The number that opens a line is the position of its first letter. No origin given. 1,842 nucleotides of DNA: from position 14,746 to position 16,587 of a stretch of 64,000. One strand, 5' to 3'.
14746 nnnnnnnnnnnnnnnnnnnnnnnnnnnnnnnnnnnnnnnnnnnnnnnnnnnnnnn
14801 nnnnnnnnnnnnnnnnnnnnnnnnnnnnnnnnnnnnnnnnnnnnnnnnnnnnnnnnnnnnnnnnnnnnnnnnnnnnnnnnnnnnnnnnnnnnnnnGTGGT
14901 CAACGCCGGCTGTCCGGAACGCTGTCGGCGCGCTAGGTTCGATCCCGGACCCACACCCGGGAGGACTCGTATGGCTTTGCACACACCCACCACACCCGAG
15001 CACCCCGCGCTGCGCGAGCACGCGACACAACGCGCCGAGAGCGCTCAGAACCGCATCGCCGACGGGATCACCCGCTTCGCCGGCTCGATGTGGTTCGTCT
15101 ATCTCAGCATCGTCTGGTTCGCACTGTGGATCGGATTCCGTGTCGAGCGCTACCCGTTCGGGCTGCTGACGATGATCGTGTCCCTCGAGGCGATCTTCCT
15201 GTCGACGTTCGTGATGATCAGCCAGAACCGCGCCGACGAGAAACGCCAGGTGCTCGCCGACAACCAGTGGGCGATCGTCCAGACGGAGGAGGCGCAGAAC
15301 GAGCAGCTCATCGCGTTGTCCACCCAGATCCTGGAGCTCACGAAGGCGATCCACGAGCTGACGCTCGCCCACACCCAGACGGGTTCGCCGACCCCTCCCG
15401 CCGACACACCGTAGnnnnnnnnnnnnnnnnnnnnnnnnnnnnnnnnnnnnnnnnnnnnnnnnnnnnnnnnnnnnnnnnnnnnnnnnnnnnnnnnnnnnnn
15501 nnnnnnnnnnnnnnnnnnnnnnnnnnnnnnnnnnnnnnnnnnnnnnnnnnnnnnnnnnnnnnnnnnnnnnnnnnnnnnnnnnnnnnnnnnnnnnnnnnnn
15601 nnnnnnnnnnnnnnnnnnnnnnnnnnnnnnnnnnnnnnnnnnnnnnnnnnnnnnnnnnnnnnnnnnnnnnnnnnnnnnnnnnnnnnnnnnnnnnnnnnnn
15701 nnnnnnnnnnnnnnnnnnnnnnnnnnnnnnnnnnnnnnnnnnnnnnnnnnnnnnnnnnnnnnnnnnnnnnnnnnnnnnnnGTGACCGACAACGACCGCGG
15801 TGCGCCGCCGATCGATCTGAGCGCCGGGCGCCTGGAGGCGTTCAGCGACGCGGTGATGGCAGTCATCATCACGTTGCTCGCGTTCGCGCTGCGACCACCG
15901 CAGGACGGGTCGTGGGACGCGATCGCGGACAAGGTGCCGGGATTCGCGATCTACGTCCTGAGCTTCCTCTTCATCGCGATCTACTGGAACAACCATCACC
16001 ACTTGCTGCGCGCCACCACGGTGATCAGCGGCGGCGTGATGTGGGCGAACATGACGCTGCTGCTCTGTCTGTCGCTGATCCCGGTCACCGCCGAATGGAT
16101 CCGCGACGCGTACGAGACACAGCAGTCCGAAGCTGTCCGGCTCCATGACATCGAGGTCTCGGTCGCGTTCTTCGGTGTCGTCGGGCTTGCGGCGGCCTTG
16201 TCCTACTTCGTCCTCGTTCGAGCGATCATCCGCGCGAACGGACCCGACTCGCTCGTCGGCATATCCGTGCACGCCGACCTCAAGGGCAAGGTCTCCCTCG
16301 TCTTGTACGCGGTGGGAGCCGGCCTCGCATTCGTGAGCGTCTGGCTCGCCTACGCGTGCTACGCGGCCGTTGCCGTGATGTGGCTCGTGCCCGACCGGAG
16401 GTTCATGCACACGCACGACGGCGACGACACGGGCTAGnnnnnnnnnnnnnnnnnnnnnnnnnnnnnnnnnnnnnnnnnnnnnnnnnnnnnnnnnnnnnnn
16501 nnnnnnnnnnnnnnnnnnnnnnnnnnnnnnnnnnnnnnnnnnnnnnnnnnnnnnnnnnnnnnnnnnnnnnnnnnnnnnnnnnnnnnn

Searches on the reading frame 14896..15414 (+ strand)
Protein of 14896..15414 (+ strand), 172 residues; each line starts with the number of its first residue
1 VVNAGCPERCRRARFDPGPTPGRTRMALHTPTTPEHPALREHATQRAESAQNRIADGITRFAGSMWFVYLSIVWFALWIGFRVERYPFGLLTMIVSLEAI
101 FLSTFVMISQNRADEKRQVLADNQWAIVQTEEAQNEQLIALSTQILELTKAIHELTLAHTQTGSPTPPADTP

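Call 66: search_protein_families(library=pfam, max_evalue=0.001, proteins=[window:14896-15414:+])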
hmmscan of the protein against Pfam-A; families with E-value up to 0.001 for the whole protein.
window:14896-15414:+ (172 aa): 1 family
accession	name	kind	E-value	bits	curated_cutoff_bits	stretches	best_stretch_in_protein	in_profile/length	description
PF06210.16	DUF1003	-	1.7e-16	60.7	27.4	1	63-147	2-94/103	Protein of unknown function (DUF1003)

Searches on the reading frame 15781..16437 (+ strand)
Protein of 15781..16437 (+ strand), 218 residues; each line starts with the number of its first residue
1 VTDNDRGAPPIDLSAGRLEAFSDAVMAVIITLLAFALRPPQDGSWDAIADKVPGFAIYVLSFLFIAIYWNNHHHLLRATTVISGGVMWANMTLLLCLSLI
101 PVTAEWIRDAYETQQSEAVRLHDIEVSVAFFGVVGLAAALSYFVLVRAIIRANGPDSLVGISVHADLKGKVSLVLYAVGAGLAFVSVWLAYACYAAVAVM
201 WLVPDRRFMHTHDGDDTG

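Call 66: search_protein_families(library=pfam, max_evalue=0.001, proteins=[window:15781-16437:+])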
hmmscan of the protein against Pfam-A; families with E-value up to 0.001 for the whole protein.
window:15781-16437:+ (218 aa): 1 family
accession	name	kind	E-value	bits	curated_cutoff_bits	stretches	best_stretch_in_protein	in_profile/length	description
PF06736.16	TMEM175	-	1.8e-27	96.1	25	1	17-101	1-88/88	Endosomal/lysosomal potassium channel TMEM175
